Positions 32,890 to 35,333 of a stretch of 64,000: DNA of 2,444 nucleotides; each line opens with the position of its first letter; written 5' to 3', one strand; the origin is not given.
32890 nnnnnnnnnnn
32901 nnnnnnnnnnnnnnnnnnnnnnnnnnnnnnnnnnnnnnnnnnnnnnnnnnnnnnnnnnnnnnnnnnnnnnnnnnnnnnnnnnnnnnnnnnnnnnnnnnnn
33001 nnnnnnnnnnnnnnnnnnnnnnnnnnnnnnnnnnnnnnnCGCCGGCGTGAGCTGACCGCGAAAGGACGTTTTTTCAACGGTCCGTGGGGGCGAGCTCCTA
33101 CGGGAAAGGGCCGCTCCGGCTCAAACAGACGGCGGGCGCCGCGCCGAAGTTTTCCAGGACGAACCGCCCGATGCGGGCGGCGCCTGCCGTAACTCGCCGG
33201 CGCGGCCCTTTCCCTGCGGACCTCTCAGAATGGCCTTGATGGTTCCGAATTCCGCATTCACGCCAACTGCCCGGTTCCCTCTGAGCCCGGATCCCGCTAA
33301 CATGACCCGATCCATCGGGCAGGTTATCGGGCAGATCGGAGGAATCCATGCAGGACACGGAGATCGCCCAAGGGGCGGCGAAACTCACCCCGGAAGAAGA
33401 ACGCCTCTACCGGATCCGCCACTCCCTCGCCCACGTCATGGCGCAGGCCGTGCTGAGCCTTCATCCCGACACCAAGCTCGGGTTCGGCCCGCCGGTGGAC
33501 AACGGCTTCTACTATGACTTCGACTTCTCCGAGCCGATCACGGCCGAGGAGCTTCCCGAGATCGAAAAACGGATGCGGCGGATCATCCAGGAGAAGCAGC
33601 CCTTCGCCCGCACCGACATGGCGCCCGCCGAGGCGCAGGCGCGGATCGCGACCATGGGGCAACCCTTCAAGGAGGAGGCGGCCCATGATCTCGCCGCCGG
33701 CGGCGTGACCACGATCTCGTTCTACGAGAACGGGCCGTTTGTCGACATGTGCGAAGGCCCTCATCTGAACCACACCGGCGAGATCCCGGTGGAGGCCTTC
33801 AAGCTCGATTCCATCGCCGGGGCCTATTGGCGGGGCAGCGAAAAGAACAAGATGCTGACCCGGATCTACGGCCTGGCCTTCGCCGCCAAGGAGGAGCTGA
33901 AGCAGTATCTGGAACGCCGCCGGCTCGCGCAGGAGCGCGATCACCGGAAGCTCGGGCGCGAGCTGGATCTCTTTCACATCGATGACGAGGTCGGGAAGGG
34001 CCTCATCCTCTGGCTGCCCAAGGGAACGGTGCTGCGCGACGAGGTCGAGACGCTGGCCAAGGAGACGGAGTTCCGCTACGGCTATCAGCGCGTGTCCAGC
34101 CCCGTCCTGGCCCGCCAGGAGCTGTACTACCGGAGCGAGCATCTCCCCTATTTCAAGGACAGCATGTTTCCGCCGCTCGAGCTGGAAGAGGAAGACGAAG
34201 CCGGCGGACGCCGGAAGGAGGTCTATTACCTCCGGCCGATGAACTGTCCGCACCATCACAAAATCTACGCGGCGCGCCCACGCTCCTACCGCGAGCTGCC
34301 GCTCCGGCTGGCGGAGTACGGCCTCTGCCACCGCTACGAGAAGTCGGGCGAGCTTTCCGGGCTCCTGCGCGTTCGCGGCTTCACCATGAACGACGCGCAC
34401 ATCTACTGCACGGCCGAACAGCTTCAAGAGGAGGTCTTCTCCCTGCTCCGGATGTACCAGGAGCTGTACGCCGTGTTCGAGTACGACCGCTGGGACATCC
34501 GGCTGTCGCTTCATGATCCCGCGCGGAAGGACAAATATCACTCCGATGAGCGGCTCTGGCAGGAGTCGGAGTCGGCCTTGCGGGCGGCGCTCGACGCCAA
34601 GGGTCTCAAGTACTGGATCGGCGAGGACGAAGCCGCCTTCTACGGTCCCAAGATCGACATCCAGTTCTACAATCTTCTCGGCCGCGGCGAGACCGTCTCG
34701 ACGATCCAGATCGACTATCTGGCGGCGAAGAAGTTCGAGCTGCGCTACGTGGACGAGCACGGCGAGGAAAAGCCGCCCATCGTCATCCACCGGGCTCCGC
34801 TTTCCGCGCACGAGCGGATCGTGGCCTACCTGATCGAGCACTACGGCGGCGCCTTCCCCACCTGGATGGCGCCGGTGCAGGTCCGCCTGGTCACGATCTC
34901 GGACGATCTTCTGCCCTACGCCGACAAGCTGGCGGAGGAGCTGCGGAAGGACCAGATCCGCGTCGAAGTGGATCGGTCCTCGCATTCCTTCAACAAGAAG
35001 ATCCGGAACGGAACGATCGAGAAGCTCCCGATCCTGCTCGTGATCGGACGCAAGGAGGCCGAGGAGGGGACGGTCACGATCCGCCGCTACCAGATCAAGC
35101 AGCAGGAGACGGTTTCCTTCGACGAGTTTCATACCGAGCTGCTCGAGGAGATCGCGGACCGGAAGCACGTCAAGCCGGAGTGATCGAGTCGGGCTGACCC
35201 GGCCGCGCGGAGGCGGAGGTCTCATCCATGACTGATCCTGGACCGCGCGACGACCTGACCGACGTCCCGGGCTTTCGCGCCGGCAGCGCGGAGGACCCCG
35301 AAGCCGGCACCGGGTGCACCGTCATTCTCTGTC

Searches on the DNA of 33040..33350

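Call 93: search_rna_families(source=window, start=33040, end=33350, threshold=evalue, max_evalue=10)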
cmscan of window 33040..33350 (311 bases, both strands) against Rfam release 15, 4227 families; matches with E-value up to 10: 5.
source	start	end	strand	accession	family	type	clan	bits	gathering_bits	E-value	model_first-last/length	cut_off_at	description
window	33102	33214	-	RF00926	MIR1151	Gene; miRNA;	-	24.1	90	0.15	1-110/110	no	MIR1151 microRNA precursor family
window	33122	33193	+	RF01734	Fluoride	Cis-reg; riboswitch;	-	15.8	34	0.053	1-64/64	no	Fluoride riboswitch aptamer (crcB RNA motif)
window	33115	33185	-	RF00519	suhB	Gene; sRNA;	CL00108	14.3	41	1.6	1-77/77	no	Makes More Granules Regulator RNA (mmgR)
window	33231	33312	+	RF01499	Afu_191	Gene; snRNA; snoRNA; CD-box;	-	14.1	60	6.9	1-93/93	no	A. fumigatus snoRNA Afu_191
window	33127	33230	-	RF02826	Scr6925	Gene; sRNA;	-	13.5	50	5.7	1-131/131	no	Streptomyces RNA 6925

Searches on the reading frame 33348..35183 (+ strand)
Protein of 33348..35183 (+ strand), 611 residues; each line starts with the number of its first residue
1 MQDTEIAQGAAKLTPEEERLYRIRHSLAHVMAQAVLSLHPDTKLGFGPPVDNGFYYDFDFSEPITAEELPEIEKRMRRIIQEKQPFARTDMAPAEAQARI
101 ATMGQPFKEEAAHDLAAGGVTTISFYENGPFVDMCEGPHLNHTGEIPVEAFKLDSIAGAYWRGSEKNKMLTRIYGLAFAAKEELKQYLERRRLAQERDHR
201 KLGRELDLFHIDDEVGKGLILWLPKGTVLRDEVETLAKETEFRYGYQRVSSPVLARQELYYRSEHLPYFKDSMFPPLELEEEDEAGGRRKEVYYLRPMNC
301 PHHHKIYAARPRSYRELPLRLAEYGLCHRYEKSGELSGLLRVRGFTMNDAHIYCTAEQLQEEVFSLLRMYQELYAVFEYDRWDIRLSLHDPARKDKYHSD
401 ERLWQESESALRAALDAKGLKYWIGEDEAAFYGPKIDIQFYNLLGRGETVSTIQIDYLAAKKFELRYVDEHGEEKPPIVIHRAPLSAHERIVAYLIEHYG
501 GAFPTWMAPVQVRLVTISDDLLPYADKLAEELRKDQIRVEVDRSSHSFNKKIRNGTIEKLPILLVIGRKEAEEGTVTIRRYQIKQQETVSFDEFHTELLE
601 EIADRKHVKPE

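Call 13: search_protein_families(library=pfam, proteins=[window:33348-35183:+])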
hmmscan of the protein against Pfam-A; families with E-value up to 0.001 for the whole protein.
window:33348-35183:+ (611 aa): 3 families
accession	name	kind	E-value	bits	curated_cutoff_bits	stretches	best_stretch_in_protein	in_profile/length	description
PF00587.30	tRNA-synt_2b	-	6.1e-39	134.4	29.3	1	289-499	7-179/179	tRNA synthetase class II core domain (G, H, P, S and T)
PF03129.25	HGTP_anticodon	-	3.9e-22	78.6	21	1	511-600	1-93/94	Anticodon binding domain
PF07973.19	tRNA_SAD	-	2e-12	47.3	24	1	123-174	1-44/44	Threonyl and Alanyl tRNA synthetase second additional domain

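Call 46: find_homologous_proteins(query=window:33348-35183:+, max_evalue=1e-100)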
Query window:33348-35183:+ (611 aa): 7996 proteins with E <= 1e-100 among 8000 candidates; the best 120 are listed.
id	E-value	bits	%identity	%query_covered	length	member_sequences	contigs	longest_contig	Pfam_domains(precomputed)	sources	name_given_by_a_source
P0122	0.0e+0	1396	100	100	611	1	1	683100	PF03129.26,PF00587.31,PF07973.20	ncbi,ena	-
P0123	0.0e+0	1061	73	100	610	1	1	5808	PF03129.26,PF00587.31,PF07973.20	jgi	jgi:threonyl-tRNA synthetase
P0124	0.0e+0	1046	73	100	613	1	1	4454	PF03129.26,PF00587.31,PF07973.20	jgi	jgi:threonyl-tRNA synthetase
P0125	0.0e+0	1031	71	100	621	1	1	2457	PF03129.26,PF00587.31,PF07973.20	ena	-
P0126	0.0e+0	1030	71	100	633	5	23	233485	PF03129.26,PF00587.31,PF07973.20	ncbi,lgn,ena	-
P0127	0.0e+0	1028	68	100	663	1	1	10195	PF03129.26,PF00587.31,PF07973.20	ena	-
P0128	0.0e+0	1023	69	100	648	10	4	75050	PF03129.26,PF00587.31,PF07973.20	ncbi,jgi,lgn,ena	jgi:threonyl-tRNA synthetase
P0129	0.0e+0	1023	71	100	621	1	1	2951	PF03129.26,PF00587.31,PF07973.20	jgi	jgi:threonyl-tRNA synthetase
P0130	0.0e+0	1018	-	-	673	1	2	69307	PF03129.26,PF00587.31,PF07973.20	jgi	jgi:threonyl-tRNA synthetase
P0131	0.0e+0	1016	69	100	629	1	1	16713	PF03129.26,PF00587.31,PF07973.20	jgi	jgi:threonyl-tRNA synthetase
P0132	0.0e+0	1013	67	100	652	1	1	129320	PF03129.26,PF00587.31,PF07973.20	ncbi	-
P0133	0.0e+0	1012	70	100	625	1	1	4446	PF03129.26,PF00587.31,PF07973.20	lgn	-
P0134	4.8e-297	1005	69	100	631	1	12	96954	PF03129.26,PF00587.31,PF07973.20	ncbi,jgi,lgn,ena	-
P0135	1.3e-294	997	70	100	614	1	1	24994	PF03129.26,PF00587.31,PF07973.20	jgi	jgi:threonyl-tRNA synthetase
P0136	1.0e-291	987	67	100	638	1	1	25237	PF03129.26,PF00587.31,PF07973.20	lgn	-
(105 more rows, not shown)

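Call 47: find_encoding_contigs(protein=P0126, flank=10000, max_places=4)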
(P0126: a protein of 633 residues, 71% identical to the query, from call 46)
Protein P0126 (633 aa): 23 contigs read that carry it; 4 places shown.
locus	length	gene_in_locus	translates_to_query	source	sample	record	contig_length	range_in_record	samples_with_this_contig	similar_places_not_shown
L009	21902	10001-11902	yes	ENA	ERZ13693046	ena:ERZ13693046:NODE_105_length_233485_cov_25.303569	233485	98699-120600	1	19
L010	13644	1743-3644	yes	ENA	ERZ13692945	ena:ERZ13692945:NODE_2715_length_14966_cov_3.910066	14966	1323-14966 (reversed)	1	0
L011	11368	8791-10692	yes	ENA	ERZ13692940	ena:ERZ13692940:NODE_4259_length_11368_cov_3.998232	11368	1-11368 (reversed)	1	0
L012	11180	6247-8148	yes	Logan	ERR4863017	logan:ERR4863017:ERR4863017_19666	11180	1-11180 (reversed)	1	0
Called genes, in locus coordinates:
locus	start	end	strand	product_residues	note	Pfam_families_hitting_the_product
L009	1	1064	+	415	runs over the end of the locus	PF13936:HTH_38 (weak)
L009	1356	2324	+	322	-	PF03976:PPK2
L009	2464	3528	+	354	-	PF08279:HTH_11 (weak), PF13280:WYL, PF25583:WCX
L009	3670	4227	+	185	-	PF08207:EFP_N, PF01132:EFP, PF09285:Elong-fact-P_C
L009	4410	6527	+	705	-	PF00989:PAS (weak), PF08448:PAS_4 (weak), PF08447:PAS_3, PF00512:HisKA, PF02518:HATPase_c, PF00072:Response_reg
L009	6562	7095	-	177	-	PF04539:Sigma70_r3 (weak)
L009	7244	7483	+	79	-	-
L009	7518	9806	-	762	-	PF01734:Patatin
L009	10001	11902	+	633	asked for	PF07973:tRNA_SAD, PF00587:tRNA-synt_2b, PF03129:HGTP_anticodon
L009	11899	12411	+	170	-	PF14376:Haem_bd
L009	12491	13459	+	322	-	PF01592:NifU_N, PF04324:Fer2_BFD, PF01106:NifU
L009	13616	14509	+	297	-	-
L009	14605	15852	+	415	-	PF00266:Aminotran_5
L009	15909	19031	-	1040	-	PF05228:CHASE4, PF00512:HisKA, PF02518:HATPase_c, PF00072:Response_reg, PF01627:Hpt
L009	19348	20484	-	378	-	PF00266:Aminotran_5, PF01212:Beta_elim_lyase (weak), PF01041:DegT_DnrJ_EryC1 (weak)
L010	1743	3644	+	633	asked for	PF07973:tRNA_SAD, PF00587:tRNA-synt_2b, PF03129:HGTP_anticodon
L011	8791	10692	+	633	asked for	PF07973:tRNA_SAD, PF00587:tRNA-synt_2b, PF03129:HGTP_anticodon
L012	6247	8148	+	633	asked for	PF07973:tRNA_SAD, PF00587:tRNA-synt_2b, PF03129:HGTP_anticodon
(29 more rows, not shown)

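Call 61: find_encoding_contigs(protein=P0123, flank=10000, max_places=3)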
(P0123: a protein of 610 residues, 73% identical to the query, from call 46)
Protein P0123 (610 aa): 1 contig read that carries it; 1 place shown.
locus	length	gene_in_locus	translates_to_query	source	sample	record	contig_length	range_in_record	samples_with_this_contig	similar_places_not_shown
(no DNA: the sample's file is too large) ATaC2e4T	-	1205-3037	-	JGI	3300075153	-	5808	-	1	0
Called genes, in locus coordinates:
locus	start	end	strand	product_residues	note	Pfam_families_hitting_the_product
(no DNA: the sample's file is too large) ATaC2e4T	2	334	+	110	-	?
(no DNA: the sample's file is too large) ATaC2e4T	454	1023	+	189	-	PF13431:TPR_17 (faint), PF14559:TPR_19 (faint), PF13424:TPR_12 (faint), PF13181:TPR_8 (faint), PF07719:TPR_2 (faint), PF13414:TPR_11 (faint), PF00515:TPR_1 (faint), PF13432:TPR_16 (weak)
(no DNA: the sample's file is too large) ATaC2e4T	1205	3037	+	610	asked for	PF07973:tRNA_SAD, PF00587:tRNA-synt_2b, PF03129:HGTP_anticodon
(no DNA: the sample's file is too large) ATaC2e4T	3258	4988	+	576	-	PF00890:FAD_binding_2, PF02910:Succ_DH_flav_C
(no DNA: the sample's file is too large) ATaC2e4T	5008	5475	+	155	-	PF01127:Sdh_cyt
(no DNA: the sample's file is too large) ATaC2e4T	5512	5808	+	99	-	?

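Call 62: find_encoding_contigs(protein=P0124, flank=10000, max_places=3)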
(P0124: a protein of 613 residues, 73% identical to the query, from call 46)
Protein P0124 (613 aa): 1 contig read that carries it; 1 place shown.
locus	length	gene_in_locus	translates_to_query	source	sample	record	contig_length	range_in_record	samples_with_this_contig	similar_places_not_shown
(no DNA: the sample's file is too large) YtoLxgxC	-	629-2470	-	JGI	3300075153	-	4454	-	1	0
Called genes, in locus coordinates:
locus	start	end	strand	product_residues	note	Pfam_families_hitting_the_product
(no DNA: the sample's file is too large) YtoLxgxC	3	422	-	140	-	?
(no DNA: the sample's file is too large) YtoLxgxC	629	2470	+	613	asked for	PF07973:tRNA_SAD, PF00587:tRNA-synt_2b, PF03129:HGTP_anticodon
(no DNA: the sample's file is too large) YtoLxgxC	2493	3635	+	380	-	PF03576:Peptidase_S58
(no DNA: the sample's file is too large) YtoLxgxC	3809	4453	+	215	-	?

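Call 95: find_encoding_contigs(protein=P0125, flank=10000, max_places=2)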
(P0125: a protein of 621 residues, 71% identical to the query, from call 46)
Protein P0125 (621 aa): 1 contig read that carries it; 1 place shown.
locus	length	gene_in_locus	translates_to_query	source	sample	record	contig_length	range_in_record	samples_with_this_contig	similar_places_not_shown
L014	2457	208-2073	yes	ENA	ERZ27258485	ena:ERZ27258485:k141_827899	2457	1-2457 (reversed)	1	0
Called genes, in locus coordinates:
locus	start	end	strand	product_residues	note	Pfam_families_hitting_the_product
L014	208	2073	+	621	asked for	PF07973:tRNA_SAD, PF00587:tRNA-synt_2b, PF03129:HGTP_anticodon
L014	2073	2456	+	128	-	?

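Call 96: find_encoding_contigs(protein=P0135, flank=10000, max_places=2)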
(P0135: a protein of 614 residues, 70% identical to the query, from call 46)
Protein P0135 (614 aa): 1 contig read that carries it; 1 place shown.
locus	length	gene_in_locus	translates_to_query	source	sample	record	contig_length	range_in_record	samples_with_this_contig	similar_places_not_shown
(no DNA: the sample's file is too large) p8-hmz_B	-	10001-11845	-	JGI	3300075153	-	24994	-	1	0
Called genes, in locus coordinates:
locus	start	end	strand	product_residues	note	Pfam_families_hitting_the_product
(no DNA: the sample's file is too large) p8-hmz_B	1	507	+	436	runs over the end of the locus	PF12704:MacB_PCD, PF02687:FtsX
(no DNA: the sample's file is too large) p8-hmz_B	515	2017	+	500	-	PF02321:OEP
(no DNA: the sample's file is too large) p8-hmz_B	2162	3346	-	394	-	PF12768:Rax2 (faint), PF17164:DUF5122 (faint), PF19565:DUF6087 (faint)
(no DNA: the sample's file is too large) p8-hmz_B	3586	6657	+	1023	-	PF13646:HEAT_2, PF03130:HEAT_PBS (faint)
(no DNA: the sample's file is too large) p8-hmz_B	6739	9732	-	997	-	PF00675:Peptidase_M16 (weak), PF05193:Peptidase_M16_C, PF08367:M16C_assoc, PF22516:PreP_C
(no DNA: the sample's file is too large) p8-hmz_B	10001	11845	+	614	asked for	PF07973:tRNA_SAD, PF00587:tRNA-synt_2b, PF03129:HGTP_anticodon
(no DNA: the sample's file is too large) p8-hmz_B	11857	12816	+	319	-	PF01592:NifU_N, PF04324:Fer2_BFD, PF01106:NifU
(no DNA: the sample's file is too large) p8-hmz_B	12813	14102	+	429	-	PF00266:Aminotran_5, PF00155:Aminotran_1_2 (faint)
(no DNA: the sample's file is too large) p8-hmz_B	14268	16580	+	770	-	PF07504:FTP, PF02128:Peptidase_M36 (faint), PF13860:FlgD_ig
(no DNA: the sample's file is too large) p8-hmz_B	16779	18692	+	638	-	?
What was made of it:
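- Tried and rejected: The closest thrS relatives, at 73% identity, have no DNA on file (calls 61, 62, 96).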

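Call 97: find_encoding_contigs(protein=P0133, flank=10000, max_places=2)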
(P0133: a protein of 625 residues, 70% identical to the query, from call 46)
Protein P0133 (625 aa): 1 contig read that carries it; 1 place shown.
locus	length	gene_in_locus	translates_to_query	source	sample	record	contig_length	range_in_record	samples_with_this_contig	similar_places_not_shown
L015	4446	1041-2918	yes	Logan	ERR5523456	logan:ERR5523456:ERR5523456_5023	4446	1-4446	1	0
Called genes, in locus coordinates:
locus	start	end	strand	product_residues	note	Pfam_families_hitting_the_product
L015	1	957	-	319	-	?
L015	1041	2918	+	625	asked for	PF07973:tRNA_SAD, PF00587:tRNA-synt_2b, PF03129:HGTP_anticodon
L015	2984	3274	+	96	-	-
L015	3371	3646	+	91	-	-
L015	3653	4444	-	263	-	?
